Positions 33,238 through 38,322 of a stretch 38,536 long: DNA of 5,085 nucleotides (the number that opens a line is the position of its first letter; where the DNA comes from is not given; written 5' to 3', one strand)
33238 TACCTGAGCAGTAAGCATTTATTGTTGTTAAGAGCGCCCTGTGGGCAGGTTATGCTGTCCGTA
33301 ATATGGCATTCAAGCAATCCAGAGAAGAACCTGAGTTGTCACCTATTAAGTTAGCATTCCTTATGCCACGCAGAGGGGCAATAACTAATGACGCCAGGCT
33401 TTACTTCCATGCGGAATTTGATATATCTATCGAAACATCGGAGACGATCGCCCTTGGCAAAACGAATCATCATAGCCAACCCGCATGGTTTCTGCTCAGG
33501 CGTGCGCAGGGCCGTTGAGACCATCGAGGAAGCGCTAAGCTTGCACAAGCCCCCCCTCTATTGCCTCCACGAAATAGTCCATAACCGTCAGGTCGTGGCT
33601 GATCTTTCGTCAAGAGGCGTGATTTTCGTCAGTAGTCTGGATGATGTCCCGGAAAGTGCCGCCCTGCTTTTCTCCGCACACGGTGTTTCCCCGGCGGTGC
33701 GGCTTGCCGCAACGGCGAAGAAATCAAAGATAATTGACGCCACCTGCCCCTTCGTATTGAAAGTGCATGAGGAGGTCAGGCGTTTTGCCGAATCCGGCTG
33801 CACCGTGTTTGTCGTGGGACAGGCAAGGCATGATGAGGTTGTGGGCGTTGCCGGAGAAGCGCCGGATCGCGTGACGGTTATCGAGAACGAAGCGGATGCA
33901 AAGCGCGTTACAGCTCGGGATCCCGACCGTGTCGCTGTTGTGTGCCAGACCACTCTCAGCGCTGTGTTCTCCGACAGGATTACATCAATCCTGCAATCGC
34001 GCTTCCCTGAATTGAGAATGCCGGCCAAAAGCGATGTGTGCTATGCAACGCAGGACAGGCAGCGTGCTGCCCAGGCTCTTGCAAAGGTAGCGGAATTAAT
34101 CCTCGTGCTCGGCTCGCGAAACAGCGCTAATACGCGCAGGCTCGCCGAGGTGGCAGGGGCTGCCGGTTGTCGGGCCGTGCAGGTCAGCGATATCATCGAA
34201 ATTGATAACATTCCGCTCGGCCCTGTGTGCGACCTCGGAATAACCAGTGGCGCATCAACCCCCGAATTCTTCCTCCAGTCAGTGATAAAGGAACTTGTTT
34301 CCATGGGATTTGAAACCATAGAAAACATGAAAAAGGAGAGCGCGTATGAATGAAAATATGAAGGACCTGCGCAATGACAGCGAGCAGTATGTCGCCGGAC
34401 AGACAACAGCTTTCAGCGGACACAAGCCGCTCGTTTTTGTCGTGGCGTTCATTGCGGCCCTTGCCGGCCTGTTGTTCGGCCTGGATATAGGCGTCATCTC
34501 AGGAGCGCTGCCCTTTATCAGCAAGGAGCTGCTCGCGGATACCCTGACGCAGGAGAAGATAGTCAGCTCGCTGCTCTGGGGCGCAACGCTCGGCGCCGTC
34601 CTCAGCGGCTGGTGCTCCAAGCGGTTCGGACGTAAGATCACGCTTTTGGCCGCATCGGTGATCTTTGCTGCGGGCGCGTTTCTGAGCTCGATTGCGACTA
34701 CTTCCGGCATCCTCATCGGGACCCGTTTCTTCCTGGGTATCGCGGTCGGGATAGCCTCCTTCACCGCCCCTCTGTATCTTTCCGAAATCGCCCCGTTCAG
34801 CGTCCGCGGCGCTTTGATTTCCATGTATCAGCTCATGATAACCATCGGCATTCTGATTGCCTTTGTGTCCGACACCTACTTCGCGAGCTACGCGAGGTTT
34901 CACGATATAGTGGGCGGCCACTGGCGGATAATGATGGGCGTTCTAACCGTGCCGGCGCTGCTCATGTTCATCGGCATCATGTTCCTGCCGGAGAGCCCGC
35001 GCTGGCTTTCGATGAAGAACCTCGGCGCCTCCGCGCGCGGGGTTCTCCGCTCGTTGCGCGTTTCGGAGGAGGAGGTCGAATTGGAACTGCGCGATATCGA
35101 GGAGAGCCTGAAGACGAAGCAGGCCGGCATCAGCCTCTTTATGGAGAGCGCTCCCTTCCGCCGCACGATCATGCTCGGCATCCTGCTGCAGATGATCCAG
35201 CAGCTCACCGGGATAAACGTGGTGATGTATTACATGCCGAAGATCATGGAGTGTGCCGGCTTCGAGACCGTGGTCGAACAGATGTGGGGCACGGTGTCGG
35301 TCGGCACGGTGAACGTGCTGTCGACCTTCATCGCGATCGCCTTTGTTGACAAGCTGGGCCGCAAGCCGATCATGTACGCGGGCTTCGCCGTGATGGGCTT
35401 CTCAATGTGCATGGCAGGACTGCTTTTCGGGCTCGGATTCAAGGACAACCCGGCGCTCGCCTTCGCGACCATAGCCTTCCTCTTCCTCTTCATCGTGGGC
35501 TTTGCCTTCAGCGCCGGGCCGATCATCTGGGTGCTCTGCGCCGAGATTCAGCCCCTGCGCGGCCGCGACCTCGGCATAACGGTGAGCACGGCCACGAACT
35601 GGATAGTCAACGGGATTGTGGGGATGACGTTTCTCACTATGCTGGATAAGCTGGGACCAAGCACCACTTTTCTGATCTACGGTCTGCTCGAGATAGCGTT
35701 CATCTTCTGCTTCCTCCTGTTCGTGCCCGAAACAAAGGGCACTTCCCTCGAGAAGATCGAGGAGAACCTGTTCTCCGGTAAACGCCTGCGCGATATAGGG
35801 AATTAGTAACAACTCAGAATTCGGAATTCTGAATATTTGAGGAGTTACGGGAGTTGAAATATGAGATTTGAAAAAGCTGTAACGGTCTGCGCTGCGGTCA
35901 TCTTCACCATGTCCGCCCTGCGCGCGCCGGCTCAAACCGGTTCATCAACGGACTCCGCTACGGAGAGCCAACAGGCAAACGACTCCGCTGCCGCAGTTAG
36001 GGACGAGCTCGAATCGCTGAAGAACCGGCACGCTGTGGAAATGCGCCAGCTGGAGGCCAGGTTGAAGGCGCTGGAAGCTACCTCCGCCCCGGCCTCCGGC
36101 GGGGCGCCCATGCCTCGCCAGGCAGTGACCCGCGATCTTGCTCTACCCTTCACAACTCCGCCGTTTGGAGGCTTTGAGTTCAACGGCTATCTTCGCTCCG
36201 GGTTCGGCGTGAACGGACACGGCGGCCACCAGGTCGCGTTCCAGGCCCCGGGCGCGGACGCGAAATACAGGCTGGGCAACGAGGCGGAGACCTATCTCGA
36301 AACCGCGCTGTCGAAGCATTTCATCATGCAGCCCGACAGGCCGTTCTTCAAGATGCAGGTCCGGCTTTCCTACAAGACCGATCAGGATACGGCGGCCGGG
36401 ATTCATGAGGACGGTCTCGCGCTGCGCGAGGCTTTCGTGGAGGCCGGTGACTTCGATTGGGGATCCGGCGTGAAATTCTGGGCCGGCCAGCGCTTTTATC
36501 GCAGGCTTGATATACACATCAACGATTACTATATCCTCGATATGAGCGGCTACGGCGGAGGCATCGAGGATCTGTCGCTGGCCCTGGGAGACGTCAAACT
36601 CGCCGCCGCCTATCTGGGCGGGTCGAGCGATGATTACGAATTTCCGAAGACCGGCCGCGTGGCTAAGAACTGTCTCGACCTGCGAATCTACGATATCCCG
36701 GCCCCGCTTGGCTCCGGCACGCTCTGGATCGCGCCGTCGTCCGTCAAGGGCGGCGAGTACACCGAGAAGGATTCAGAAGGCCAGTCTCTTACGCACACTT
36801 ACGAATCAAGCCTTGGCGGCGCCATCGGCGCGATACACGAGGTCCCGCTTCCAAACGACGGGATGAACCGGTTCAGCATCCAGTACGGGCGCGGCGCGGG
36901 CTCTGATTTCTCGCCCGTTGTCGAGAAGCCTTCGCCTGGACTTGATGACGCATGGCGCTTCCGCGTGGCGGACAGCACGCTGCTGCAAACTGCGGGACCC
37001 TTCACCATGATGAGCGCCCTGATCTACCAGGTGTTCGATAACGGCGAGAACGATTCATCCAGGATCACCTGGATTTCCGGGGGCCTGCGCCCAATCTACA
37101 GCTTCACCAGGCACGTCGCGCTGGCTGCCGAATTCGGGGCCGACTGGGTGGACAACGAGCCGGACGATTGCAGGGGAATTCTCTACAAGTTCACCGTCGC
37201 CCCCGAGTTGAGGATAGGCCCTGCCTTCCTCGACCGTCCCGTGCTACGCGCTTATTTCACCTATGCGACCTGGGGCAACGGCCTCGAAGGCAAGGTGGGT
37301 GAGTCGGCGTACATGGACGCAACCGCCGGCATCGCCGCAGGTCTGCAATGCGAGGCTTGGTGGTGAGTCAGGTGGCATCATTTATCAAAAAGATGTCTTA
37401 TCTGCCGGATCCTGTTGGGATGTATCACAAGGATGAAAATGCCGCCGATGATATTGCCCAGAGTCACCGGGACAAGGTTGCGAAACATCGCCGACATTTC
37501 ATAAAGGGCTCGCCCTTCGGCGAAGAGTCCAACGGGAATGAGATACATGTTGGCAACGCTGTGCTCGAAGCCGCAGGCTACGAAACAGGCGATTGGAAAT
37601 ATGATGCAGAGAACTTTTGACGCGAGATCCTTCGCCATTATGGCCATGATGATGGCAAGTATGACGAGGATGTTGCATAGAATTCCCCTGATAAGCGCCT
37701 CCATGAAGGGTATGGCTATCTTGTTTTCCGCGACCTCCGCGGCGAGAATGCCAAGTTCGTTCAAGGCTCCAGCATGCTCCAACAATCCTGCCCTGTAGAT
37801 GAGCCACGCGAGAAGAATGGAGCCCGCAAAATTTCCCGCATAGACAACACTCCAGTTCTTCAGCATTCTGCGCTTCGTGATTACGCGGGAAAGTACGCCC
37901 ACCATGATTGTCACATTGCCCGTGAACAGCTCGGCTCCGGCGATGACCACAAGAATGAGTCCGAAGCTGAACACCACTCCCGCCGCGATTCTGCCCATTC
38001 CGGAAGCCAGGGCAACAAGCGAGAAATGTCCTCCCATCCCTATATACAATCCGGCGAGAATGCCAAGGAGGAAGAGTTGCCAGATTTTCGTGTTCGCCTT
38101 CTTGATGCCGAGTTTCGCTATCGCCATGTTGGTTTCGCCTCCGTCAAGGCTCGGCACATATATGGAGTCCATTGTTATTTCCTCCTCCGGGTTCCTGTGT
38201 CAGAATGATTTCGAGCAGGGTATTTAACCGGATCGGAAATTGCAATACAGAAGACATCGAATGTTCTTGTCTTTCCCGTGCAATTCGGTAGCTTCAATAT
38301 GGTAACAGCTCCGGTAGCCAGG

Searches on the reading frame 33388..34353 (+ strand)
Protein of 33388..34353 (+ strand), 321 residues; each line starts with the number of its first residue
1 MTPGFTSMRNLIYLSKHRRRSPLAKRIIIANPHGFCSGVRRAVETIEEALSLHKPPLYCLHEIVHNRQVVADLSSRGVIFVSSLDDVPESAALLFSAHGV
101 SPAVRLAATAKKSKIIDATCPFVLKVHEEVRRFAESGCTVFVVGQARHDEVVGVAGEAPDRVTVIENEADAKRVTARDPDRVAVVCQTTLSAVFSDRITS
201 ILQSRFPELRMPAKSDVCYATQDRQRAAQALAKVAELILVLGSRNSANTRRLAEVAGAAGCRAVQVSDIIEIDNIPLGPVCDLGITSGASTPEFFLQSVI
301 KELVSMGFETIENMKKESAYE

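Call 6: search_protein_families(library=pfam, proteins=[window:33388-34353:+], max_evalue=0.001)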
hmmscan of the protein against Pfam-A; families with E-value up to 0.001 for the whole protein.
window:33388-34353:+ (321 aa): 1 family
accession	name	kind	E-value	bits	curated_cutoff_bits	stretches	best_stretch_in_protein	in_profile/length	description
PF02401.23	LYTB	-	1.2e-82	277.7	24.5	1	27-303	1-266/267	LytB protein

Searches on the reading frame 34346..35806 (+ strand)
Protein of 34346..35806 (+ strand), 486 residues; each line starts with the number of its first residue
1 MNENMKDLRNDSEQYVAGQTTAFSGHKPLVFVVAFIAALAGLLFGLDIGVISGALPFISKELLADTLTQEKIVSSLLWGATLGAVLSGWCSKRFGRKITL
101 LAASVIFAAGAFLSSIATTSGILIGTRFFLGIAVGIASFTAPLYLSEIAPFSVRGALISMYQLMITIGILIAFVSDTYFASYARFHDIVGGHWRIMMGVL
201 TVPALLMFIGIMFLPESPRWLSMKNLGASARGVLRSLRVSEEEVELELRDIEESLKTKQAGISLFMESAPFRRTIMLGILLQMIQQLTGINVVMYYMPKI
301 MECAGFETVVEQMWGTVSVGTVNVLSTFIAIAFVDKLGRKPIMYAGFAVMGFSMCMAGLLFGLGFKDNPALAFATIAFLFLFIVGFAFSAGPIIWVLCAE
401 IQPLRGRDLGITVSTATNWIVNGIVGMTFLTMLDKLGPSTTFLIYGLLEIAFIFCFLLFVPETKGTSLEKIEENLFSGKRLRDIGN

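Call 6: search_protein_families(library=pfam, proteins=[window:34346-35806:+], max_evalue=0.001)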
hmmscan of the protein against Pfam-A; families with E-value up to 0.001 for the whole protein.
window:34346-35806:+ (486 aa): 2 families
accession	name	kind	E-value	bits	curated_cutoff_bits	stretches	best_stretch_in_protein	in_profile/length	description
PF00083.30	Sugar_tr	-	4.9e-119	398.6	22.3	1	33-474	1-451/452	Sugar (and other) transporter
PF07690.21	MFS_1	-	1.5e-28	100.2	33.4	2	38-412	2-335/347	Major Facilitator Superfamily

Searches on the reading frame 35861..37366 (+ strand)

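Call 6: search_protein_families(library=pfam, proteins=[window:35861-37366:+], max_evalue=0.001)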
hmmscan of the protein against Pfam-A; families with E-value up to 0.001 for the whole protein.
window:35861-37366:+ (501 aa): 1 family
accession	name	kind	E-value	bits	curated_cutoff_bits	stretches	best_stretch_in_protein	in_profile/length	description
PF02264.21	LamB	-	5.4e-97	326.6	25.1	1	107-501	1-378/378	LamB porin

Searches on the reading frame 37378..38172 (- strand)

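Call 6: search_protein_families(library=pfam, proteins=[window:37378-38172:-], max_evalue=0.001)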
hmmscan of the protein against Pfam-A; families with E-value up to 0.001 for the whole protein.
window:37378-38172:- (264 aa): 1 family
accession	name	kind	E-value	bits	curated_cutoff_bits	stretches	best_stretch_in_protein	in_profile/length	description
PF01226.23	Form_Nir_trans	-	2.2e-70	237.2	34.6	1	16-248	4-234/240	Formate/nitrite transporter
